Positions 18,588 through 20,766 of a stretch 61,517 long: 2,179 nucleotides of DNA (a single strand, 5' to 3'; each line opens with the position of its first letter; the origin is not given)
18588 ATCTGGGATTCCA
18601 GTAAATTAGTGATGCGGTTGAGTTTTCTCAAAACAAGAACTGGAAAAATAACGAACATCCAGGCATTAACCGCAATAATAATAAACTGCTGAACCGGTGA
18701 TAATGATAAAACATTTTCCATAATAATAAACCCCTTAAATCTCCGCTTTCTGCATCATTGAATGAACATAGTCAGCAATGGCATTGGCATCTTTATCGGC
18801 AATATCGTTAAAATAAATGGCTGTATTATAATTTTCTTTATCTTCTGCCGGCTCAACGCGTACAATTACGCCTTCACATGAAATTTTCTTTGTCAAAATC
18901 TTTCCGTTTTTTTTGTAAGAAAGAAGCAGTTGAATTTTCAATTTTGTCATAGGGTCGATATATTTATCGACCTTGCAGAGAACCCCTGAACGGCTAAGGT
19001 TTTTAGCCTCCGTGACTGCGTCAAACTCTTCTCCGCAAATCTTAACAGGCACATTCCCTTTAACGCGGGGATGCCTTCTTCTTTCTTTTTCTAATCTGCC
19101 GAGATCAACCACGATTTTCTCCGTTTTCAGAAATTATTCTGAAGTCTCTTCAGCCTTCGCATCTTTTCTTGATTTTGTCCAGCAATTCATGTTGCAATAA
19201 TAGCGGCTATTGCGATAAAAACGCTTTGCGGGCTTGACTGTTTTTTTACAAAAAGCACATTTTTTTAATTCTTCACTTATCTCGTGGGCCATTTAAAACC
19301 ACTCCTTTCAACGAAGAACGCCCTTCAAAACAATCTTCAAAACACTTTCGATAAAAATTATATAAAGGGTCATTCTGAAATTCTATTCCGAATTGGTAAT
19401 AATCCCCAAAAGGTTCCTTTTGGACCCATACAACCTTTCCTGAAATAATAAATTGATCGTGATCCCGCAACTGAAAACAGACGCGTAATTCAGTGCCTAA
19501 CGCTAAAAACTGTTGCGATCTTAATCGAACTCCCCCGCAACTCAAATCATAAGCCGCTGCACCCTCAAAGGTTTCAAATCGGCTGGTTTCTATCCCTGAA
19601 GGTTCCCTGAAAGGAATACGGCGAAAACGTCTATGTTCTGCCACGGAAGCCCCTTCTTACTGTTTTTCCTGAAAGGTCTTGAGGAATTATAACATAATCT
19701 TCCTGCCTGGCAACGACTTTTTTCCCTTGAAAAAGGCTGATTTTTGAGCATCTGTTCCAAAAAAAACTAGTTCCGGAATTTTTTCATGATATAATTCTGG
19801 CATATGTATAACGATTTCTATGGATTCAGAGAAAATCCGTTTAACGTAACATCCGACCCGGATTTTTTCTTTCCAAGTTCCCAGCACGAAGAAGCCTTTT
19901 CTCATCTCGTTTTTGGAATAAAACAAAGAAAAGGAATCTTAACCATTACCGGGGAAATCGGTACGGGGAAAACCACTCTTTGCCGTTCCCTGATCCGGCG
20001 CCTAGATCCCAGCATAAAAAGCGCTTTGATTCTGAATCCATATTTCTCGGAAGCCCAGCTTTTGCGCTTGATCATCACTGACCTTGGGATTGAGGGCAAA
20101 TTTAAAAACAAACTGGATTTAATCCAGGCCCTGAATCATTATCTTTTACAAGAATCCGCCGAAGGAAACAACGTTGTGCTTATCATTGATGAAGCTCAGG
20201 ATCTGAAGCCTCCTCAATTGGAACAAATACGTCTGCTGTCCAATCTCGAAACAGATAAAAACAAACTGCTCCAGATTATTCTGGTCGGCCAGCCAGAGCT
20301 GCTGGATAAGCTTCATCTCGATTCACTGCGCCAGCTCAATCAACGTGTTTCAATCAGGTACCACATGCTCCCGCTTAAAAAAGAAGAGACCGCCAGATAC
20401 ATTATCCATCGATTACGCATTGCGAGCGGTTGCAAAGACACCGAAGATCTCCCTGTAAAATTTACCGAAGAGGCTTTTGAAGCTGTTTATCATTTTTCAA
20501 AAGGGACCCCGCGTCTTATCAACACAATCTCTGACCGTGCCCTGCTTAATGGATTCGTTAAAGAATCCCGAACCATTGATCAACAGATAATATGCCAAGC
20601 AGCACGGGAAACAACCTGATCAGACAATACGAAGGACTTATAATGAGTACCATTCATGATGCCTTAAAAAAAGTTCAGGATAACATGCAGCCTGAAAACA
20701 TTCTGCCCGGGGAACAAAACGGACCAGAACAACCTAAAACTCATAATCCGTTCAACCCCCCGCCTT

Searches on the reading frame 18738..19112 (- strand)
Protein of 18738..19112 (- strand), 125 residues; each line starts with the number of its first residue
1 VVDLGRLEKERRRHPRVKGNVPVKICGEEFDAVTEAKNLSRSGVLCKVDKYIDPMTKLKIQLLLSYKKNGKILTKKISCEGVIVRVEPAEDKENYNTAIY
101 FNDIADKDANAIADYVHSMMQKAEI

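Call 63: search_protein_families(library=pfam, max_evalue=0.001, proteins=[window:18738-19112:-])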
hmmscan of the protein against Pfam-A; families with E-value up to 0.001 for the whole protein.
window:18738-19112:- (125 aa): 1 family
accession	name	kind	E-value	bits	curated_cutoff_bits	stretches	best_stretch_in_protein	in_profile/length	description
PF07238.19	PilZ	-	1.2e-08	35.6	22.5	1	10-116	1-100/102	PilZ domain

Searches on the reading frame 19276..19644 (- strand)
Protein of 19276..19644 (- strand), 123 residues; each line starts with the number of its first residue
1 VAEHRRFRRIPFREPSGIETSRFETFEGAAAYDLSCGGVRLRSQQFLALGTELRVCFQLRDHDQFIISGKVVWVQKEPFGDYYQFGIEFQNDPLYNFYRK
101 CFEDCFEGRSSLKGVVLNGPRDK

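Call 63: search_protein_families(library=pfam, max_evalue=0.001, proteins=[window:19276-19644:-])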
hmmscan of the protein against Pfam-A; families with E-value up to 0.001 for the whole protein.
window:19276-19644:- (123 aa): 1 family
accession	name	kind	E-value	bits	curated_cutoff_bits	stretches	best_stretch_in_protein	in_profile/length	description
PF07238.19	PilZ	-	4.3e-13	49.9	22.5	1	4-93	2-89/102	PilZ domain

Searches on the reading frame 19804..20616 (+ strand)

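Call 63: search_protein_families(library=pfam, max_evalue=0.001, proteins=[window:19804-20616:+])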
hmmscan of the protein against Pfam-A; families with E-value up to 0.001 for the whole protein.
window:19804-20616:+ (271 aa): 13 families
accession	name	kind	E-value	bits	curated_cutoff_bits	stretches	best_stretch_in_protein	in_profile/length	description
PF13401.12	AAA_22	-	1.8e-29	103.1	27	1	41-170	3-130/130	AAA domain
PF13191.12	AAA_16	-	5.3e-11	43.7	32.6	1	41-155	22-164/167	AAA ATPase domain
PF24883.2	NPHP3_N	-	8.9e-06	26.4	24.8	1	41-72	20-51/164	Nephrocystin 3, N-terminal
PF13173.12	AAA_14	-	1.3e-05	25.6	27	1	44-195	3-127/129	AAA domain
PF01637.24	ATPase_2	-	4e-05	24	33.2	0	42-239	19-222/225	ATPase domain predominantly from Archaea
PF13245.12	AAA_19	-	7.1e-05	23.4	25.1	1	43-163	11-125/134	AAA domain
PF05621.17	TniB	-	8.2e-05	22.6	22.4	1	41-183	33-180/189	Bacterial TniB protein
PF00004.35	AAA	-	0.00011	23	21.2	1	48-169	3-116/131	ATPase family associated with various cellular activities (AAA)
PF02367.23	TsaE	-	0.0002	21.7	26.6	1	38-74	16-54/128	Threonylcarbamoyl adenosine biosynthesis protein TsaE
PF20720.3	nSTAND3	-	0.00037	20.6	27.2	0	28-66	7-40/155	Novel STAND NTPase 3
PF09848.15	SLFN-g3_helicase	-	0.0006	19.6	24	1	44-136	2-93/354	Schlafen group 3, DNA/RNA helicase domain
PF13238.12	AAA_18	-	0.00073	20.4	29.4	0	47-127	2-77/128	AAA domain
PF02492.25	cobW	-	0.00079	19.5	20.7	0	46-80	3-37/180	CobW/HypB/UreG, nucleotide-binding domain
